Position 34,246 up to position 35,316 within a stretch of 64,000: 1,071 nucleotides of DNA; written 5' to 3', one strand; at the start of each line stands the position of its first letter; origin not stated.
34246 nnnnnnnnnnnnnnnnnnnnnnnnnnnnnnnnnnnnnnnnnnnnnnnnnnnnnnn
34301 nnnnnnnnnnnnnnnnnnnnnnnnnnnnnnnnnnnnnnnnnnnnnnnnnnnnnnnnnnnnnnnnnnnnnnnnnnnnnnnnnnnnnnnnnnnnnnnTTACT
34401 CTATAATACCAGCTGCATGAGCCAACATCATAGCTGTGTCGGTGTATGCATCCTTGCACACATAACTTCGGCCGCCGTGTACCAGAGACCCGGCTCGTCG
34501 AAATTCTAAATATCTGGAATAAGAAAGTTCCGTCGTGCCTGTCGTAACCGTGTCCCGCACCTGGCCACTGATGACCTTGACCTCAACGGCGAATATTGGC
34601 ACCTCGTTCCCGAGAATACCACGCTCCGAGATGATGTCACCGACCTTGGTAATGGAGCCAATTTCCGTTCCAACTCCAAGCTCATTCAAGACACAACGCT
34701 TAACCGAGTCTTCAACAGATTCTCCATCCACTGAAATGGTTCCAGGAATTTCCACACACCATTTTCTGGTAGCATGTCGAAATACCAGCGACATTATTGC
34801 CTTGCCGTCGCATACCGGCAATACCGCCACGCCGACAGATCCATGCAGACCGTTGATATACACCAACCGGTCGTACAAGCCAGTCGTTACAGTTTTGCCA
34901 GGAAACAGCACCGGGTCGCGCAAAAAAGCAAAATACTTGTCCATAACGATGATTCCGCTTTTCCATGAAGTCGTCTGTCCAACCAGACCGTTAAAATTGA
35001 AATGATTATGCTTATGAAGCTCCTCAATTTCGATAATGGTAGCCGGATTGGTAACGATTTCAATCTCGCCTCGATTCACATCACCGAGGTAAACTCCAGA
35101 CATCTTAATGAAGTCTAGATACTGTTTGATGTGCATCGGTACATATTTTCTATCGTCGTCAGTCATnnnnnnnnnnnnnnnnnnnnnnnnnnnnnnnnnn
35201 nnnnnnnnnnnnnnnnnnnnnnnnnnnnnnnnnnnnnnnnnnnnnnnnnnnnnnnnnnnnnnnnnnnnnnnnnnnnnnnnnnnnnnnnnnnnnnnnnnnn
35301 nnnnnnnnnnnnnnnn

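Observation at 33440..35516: GC-rich compositional island with a four-gene operon: PQ-loop-like membrane protein, catalytically degenerate NudF-like NUDIX protein, two unknown small proteins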

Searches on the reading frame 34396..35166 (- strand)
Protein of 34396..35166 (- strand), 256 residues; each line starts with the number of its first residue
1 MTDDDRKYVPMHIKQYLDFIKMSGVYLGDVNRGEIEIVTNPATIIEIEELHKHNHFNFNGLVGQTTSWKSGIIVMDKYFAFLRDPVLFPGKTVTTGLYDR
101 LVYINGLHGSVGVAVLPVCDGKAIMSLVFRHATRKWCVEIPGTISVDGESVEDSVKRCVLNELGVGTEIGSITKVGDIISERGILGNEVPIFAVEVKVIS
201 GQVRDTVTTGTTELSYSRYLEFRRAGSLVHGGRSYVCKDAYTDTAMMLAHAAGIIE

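Call 4: search_protein_families(library=pfam, proteins=[window:34396-35166:-], max_evalue=1)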
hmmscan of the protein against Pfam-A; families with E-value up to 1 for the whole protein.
window:34396-35166:- (256 aa): 1 family
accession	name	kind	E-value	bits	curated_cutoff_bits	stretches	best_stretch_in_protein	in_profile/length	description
PF00293.34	NUDIX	-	0.015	15.7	21.1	1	111-173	4-66/134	NUDIX domain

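Call 5: search_protein_families(library=ncbifam, proteins=[window:34396-35166:-], max_evalue=1)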
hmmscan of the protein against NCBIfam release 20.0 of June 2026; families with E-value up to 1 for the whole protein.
window:34396-35166:- (256 aa): 3 families
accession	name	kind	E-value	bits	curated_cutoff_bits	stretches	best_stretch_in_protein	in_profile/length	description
TIGR02705.1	nudix_YtkD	equivalog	0.11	12.1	154.4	1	115-181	29-88/156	RNA deprotection pyrophosphohydrolase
TIGR00052.1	TIGR00052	subfamily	0.15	11.7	79.55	1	139-197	84-139/188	nudix-type nucleoside diphosphatase, YffH/AdpP family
NF041653.1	Nud_hyd_Meth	equivalog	0.16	11.8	300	1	130-183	46-102/170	Nudix hydrolase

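Call 6: search_protein_families(library=padloc, proteins=[window:34396-35166:-], max_evalue=1)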
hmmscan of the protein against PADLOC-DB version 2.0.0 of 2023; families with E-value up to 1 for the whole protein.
window:34396-35166:- (256 aa): 0 families

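Call 7: search_protein_families(library=phrogs, proteins=[window:34396-35166:-], max_evalue=1)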
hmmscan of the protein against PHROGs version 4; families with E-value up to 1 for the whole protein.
window:34396-35166:- (256 aa): 1 family
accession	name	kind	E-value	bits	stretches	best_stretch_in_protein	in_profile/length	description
phrog_9167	-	unknown function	0.044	15.1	1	144-179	14-49/54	-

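Call 12: find_homologous_proteins(query=window:34396-35166:-)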
Query window:34396-35166:- (256 aa): 6 proteins with E <= 0.001 among 783 candidates.
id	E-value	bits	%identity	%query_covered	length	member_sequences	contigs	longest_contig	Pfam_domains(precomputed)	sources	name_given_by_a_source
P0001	1.5e-136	472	82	100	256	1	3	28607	-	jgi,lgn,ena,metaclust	metaclust:\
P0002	1.4e-130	452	79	99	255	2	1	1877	-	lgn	-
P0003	7.8e-129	447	75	99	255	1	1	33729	-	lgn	-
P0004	1.2e-97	344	99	63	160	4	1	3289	-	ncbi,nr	ncbi:hypothetical protein KKD60_05605 [Patescibacteria group bacterium]|nr:hypothetical protein [Pat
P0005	8.4e-50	188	43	96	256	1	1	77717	-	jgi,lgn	jgi:hypothetical protein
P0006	6.3e-48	182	42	97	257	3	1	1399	-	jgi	jgi:hypothetical protein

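Call 13: search_solved_structures(query=window:34396-35166:-, max_evalue=10, show_alignments=3)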
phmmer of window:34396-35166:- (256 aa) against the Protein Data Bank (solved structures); distinct sequences matched with E-value up to 10: 4.
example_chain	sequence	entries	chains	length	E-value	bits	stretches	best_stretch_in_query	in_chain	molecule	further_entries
2yvm_A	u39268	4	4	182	0.0025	20.7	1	82-168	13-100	MutT/nudix family protein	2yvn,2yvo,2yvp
2w4e_A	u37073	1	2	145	0.31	13.8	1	110-235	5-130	MUTT/NUDIX FAMILY PROTEIN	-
4c3z_A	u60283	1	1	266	0.57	12.9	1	106-167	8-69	MULTIDRUG RESISTANCE-ASSOCIATED PROTEIN 1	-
4yxx_A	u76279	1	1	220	1.3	11.7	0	147-198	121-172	dTor_6x35L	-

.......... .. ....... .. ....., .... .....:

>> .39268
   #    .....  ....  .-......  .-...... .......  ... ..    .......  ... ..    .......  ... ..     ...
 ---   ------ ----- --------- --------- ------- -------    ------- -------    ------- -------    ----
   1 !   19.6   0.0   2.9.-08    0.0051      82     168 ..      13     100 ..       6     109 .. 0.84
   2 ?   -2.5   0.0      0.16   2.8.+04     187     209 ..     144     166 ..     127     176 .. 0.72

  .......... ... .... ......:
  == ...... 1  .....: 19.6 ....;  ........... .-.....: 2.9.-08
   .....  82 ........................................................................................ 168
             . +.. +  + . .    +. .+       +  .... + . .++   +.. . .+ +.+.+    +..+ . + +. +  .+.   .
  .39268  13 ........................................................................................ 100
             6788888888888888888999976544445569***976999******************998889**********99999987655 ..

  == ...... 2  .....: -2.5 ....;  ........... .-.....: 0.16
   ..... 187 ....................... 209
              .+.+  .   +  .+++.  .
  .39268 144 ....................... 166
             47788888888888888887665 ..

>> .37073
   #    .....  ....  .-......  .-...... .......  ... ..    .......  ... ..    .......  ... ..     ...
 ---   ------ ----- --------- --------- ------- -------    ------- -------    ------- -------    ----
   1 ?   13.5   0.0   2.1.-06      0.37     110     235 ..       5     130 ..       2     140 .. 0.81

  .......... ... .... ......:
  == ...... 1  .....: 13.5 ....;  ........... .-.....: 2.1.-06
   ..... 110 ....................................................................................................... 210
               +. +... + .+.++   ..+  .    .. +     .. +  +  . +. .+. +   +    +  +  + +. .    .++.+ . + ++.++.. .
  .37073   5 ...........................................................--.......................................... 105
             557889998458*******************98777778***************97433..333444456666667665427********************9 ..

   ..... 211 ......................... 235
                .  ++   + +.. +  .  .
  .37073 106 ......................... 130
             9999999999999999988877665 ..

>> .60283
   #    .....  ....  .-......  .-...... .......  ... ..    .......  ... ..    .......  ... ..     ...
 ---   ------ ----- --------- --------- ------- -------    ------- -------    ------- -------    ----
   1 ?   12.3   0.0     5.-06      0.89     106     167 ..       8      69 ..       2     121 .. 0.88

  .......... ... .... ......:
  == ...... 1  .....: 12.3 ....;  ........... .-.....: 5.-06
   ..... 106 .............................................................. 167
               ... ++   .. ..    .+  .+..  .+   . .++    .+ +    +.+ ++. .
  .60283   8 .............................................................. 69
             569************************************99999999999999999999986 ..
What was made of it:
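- Closest known: ADP-ribose / ADP-sugar pyrophosphatases. Same: The beta-strand region before the Nudix domain aligns (residues 82-110 against Ndx2 13-40, call 13).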

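Call 14: find_encoding_contigs(protein=P0001, flank=6000, max_places=3)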
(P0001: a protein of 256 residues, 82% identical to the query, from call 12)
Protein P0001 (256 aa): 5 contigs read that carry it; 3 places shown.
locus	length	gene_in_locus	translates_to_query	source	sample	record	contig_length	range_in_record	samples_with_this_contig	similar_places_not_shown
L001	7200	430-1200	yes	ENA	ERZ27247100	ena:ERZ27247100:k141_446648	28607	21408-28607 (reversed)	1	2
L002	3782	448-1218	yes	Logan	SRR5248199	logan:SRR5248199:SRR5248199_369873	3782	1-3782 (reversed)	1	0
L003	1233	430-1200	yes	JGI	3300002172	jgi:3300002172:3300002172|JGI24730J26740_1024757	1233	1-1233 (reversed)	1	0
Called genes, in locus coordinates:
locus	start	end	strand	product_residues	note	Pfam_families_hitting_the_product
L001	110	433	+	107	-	PF03083:MtN3_slv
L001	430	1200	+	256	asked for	-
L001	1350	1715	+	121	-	-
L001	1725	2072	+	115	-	-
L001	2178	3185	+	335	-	PF01545:Cation_efflux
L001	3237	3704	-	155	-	PF00072:Response_reg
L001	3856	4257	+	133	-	PF23477:zf_Tbcl_2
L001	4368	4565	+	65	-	-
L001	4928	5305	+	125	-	-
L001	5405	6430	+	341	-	PF02912:Phe_tRNA-synt_N, PF01409:tRNA-synt_2d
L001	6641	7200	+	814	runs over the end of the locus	PF01588:tRNA_bind, PF03483:B3_4, PF03484:B5, PF17759:tRNA_synthFbeta, PF03147:FDX-ACB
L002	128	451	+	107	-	PF03083:MtN3_slv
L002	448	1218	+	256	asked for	-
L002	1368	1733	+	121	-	-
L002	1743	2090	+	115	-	-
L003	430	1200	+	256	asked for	-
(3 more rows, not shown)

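Call 15: find_encoding_contigs(protein=P0003, flank=6000, max_places=3)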
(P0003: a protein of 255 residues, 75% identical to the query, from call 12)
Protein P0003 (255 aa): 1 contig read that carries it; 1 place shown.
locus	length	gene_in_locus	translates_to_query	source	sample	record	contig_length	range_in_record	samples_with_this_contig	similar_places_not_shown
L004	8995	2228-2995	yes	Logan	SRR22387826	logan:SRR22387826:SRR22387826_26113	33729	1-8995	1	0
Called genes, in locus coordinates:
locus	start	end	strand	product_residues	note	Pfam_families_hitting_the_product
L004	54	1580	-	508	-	PF01926:MMR_HSR1, PF02421:FeoB_N, PF04548:AIG1 (weak), PF00071:Ras (weak), PF01926:MMR_HSR1, PF02421:FeoB_N (weak), PF00009:GTP_EFTU, PF14714:KH_dom-like, +6 more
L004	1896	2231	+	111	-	PF03083:MtN3_slv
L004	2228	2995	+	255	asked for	-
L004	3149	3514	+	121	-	-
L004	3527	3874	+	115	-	-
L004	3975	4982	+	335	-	PF01545:Cation_efflux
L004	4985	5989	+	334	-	PF00890:FAD_binding_2 (weak), PF01494:FAD_binding_3 (faint), PF01946:Thi4 (weak), PF03486:HI0933_like, PF07992:Pyr_redox_2, PF12831:FAD_oxidored (weak), PF13450:NAD_binding_8 (weak), PF13738:Pyr_redox_3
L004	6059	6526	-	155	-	PF00072:Response_reg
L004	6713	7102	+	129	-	PF23477:zf_Tbcl_2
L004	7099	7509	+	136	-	-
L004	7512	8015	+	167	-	-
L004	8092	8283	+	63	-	-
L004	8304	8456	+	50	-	-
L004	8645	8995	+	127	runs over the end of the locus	-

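Call 16: find_encoding_contigs(protein=P0005, flank=6000, max_places=3)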
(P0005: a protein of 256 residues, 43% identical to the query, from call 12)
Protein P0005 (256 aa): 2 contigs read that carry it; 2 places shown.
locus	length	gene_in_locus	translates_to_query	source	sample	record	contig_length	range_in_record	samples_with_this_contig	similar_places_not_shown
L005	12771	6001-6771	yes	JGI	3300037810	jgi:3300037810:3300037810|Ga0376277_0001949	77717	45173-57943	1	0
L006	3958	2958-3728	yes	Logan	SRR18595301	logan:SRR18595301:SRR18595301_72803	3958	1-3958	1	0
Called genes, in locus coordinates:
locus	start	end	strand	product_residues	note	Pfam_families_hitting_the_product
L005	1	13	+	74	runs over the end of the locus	-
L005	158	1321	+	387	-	PF02771:Acyl-CoA_dh_N, PF02770:Acyl-CoA_dh_M, PF00441:Acyl-CoA_dh_1, PF08028:Acyl-CoA_dh_2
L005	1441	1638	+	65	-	-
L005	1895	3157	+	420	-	PF00202:Aminotran_3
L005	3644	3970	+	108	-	-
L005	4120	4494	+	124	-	-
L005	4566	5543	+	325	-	-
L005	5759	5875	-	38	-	-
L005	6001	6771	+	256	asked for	-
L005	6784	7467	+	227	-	-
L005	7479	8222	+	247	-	PF02517:Rce1-like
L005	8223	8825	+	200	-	-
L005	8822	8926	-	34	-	-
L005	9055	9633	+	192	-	PF01558:POR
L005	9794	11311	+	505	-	PF14691:Fer4_20, PF00890:FAD_binding_2 (weak), PF01266:DAO (weak), PF03486:HI0933_like (weak), PF07992:Pyr_redox_2, PF12831:FAD_oxidored (weak), PF13450:NAD_binding_8, PF14697:Fer4_21 (weak), +5 more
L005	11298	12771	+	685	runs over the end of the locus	PF01855:POR_N, PF02780:Transketolase_C, PF17147:PFOR_II, PF02775:TPP_enzyme_C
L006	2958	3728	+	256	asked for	-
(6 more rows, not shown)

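Call 28: predict_structure(alignment_id=A1)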
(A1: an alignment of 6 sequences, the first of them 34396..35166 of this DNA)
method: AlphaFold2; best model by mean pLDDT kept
length: 256 residues; sequences in the alignment: 6
mean_pLDDT: 38.8   pTM: 0.39
mean pLDDT of the five models: 38.8, 38.4, 37.6, 36.5, 36.5
residues with pLDDT >= 90: 0; 70-90: 6; 50-70: 42; < 50: 208
segments of 3 or more residues with pLDDT < 50: 1-48, 50-122, 129-146, 178-188, 200-256
pLDDT, mean of each block of 10 residues (from residue 1): 40 42 41 33 46 36 26 24 23 23 22 38 49 27 47 66 66 57 39 57 27 33 30 28 47 44
secondary structure, 60 per line:
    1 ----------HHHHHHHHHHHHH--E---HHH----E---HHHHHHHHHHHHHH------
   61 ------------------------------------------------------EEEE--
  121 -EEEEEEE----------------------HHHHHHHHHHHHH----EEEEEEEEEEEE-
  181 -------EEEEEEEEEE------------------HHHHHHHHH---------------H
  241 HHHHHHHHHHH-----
elements in order: H11-23 H41-54 E115-118 E122-128 H151-163 E168-179 E188-197 H216-224 H240-251
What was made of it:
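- Closest known: NrtR. Different: No HTH domain is detected here, and only about 20 residues follow the Nudix domain (calls 4, 28).
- The AF2 model of the Nudix protein failed (pLDDT 38.8, call 28).
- Tried and rejected: AF2 of the Nudix protein with the 6-sequence alignment failed (pLDDT 38.8, call 28).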

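Call 29: search_protein_representatives(alignment_id=A1)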
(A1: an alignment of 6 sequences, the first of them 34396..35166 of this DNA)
Query: 6 sequences, 255 profile positions. Proteins with E-value up to 0.001 (for the whole library): 701; up to 1e-10: 310; up to 1e-30: 23. The best 150 are listed.
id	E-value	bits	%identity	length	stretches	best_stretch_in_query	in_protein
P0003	3.0e-141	485.6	-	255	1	1-255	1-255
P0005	7.2e-123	425.4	-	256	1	7-254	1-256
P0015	1.6e-65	237.6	-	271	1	2-254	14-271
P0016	2.2e-62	227.2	-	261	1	7-254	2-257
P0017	4.1e-59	216.5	-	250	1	7-254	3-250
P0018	3.3e-54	200.4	-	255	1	11-252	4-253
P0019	2.8e-48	181.0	-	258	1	10-253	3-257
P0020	1.6e-46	175.2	-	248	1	11-249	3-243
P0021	1.9e-44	168.4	-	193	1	68-254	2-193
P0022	5.2e-43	163.7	-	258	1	11-249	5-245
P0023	3.8e-42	160.9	-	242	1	13-253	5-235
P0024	2.9e-38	148.2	-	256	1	10-255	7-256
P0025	5.3e-33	131.0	-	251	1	9-253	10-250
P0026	9.4e-33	130.1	-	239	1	26-252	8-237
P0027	1.0e-32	130.0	-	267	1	11-248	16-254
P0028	6.4e-32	127.4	-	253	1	14-254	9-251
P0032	2.7e-31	125.4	-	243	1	13-253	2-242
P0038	4.1e-30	121.5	-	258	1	6-254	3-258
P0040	1.3e-29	119.9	-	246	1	12-252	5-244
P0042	1.5e-29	119.6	-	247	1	5-254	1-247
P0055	1.9e-27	112.7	-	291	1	67-253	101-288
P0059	2.9e-27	112.1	-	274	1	11-255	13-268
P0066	1.3e-26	110.1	-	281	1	14-254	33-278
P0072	2.3e-25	105.9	-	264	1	6-255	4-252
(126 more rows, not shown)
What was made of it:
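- An HMM search gives 701 relatives (call 29).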

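Call 31: search_protein_families(library=pfam, alignment_id=A2, max_evalue=0.01)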
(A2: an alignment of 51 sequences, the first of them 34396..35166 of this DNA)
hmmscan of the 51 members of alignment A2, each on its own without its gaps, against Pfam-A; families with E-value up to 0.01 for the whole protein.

A. member 1, window:34396-35166:- (256 aa): 0 families

B. families by the number of members that match (of 51 scanned): 1 family
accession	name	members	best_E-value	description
PF00293.34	NUDIX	34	3e-15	NUDIX domain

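Call 32: search_protein_families(library=ncbifam, alignment_id=A2, max_evalue=0.01)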
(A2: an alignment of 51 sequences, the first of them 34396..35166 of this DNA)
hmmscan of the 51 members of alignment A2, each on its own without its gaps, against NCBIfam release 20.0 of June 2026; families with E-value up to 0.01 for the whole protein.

A. member 1, window:34396-35166:- (256 aa): 0 families

B. families by the number of members that match (of 51 scanned): 23 families
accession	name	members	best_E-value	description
NF008736.0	PRK11762.1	32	1.8e-19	ADP compounds hydrolase NudE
TIGR02705.1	nudix_YtkD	24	9.2e-12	RNA deprotection pyrophosphohydrolase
TIGR00052.1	TIGR00052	21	2.3e-11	nudix-type nucleoside diphosphatase, YffH/AdpP family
NF001938.0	PRK00714.1-5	20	2.7e-06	RNA pyrophosphohydrolase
NF008044.0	PRK10776.1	19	4e-08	8-oxo-dGTP diphosphatase MutT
NF006530.0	PRK08999.1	19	9.9e-07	Nudix family hydrolase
NF001935.0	PRK00714.1-2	19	1.6e-05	RNA pyrophosphohydrolase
NF041652.1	Nud_hyd_Dein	17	9.7e-08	Nudix hydrolase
NF001937.0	PRK00714.1-4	17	1.7e-05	RNA pyrophosphohydrolase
NF008003.0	PRK10729.1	14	1.8e-08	ADP-ribose diphosphatase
NF001934.0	PRK00714.1-1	13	0.00015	RNA pyrophosphohydrolase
TIGR00586.1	mutt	12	6.4e-07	8-oxo-dGTP diphosphatase MutT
NF052459.1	OxoGTPPhMutT1Mycb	12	5.9e-06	8-oxo-(d)GTP phosphatase MutT1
NF006961.0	PRK09438.1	9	0.00015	dihydroneopterin triphosphate diphosphatase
NF001936.0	PRK00714.1-3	9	0.00044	RNA pyrophosphohydrolase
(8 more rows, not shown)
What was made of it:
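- Relatives match NCBIfam NudE (best E = 1.8e-19) and PF00293 (34 of 51) (calls 31, 32).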

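Call 37: find_related_loci(query=A1, collection=genome_contigs, flank=8000)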
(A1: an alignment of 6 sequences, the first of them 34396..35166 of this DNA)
Query A1 (256 aa) in genome_contigs; peptide patterns used: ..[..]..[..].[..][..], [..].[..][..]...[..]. (x = any residue, [..] = any of these).
98 stretches matched a pattern; 14 encode a relative of the query (tblastn E <= 1e-3); 14 distinct loci.
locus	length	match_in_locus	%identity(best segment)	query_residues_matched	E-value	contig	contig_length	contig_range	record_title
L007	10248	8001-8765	32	12-255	1e-36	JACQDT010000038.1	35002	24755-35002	MAG: Candidatus Azambacteria bacterium isolate NC_groundwater_1002_Pr1_S-0.65um_50_11 Montesol18_Sp65_coassembly_scaffol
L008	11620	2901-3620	30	13-247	2e-29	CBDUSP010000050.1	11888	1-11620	MAG TPA_asm: uncultured bacterium isolate SRR22302347_binner123_Refined_34 genome assembly, contig: ERZ25073594.1981, wh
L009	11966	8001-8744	33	16-255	2e-29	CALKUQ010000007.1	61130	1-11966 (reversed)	MAG TPA_asm: uncultured Chlamydiae bacterium isolate SRR6231164_bin.38_CONCOCT_v1.1_MAG genome assembly, contig: ERZ6503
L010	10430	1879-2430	33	9-193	2e-29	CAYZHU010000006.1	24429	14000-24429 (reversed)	MAG TPA_asm: uncultured bacterium isolate SRP200132_co1_73 genome assembly, contig: NODE_3542_length_24429_cov_5.867359,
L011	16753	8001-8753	32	13-255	1e-28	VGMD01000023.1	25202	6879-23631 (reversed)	MAG: Chlamydiae bacterium isolate K_DeepCast_35m_m1_012 K_DeepCast_35m_m1_012_Ga0194129_10002823, whole genome shotgun s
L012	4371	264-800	33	13-192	3e-26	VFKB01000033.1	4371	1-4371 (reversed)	MAG: Parachlamydiales bacterium isolate Bin_65_10 c_000001997829, whole genome shotgun sequence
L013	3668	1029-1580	33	14-198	2e-25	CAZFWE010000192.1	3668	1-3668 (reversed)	MAG TPA_asm: uncultured bacterium isolate SRP193066_co1_78 genome assembly, contig: NODE_24764_length_3668_cov_4.251591,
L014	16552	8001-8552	34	8-192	6e-25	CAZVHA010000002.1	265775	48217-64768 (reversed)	MAG TPA_asm: uncultured bacterium isolate SRP178908_co1_279 genome assembly, contig: NODE_6_length_265775_cov_48.383938,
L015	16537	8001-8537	32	15-192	2e-24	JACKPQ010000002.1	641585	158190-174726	MAG: Chlamydiales bacterium isolate HK-STAS-VERR_A-5 HK-STAS-VERR_A-5_2, whole genome shotgun sequence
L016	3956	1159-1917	30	10-255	5e-24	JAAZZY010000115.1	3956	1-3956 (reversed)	MAG: Chlamydiia bacterium isolate bin105s NODE_115_length_3956_cov_3.708536, whole genome shotgun sequence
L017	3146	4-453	32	27-178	5e-22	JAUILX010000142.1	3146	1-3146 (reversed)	MAG: Chlamydiia bacterium isolate Co_bin.61 NODE_183806_length_3146_cov_2.362372, whole genome shotgun sequence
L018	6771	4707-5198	33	27-206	1e-17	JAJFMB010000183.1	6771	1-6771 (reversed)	MAG: Chlamydiae bacterium isolate OFTM56 OFTM56_182, whole genome shotgun sequence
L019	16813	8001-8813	25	3-255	6e-16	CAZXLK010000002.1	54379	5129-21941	MAG TPA_asm: uncultured bacterium isolate SRP200132_co1_526 genome assembly, contig: NODE_920_length_54379_cov_7.504068,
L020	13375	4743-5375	27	5-196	4e-6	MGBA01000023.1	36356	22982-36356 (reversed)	MAG: Candidatus Roizmanbacteria bacterium RIFCSPLOWO2_02_FULL_40_13 rifcsplowo2_02_scaffold_930, whole genome shotgun se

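Call 42: find_related_loci(query=A4, collection=metagenome_contigs, flank=7000)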
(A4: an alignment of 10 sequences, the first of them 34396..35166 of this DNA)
Query A4 (256 aa) in metagenome_contigs; peptide patterns used: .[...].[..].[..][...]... (x = any residue, [..] = any of these).
39 stretches matched a pattern; 3 encode a relative of the query (tblastn E <= 1e-3); 3 distinct loci.
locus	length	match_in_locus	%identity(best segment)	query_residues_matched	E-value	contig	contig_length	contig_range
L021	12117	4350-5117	82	1-256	2e-144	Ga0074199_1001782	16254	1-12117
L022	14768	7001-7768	42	9-256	2e-56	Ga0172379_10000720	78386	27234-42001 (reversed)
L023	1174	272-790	28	22-228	1e-11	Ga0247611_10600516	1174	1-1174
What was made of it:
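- On Toxin-antitoxin or anti-phage defence system: The cassette is syntenic in all relatives found (calls 14, 15, 42).
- It is kept in L001, L004 and L021 (calls 14, 15, 42).
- Tried and rejected: The metagenome scan with A4 picked a poor pattern and gave only 3 loci (call 42).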

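Call 43: find_related_loci(query=A4, collection=viral_contigs, flank=7000)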
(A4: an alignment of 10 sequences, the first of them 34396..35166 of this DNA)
Query A4 (256 aa) in viral_contigs; peptide patterns used: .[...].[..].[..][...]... (x = any residue, [..] = any of these).
1 stretches matched a pattern, but none encodes a relative of the query by tblastn (E <= 1e-3).

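Call 44: find_related_loci(query=A1, collection=viral_contigs, flank=7000)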
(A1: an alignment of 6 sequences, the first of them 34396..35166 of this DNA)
Query A1 (256 aa) in viral_contigs; peptide patterns used: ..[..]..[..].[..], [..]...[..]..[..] (x = any residue, [..] = any of these).
40 stretches matched a pattern, but none encodes a relative of the query by tblastn (E <= 1e-3).
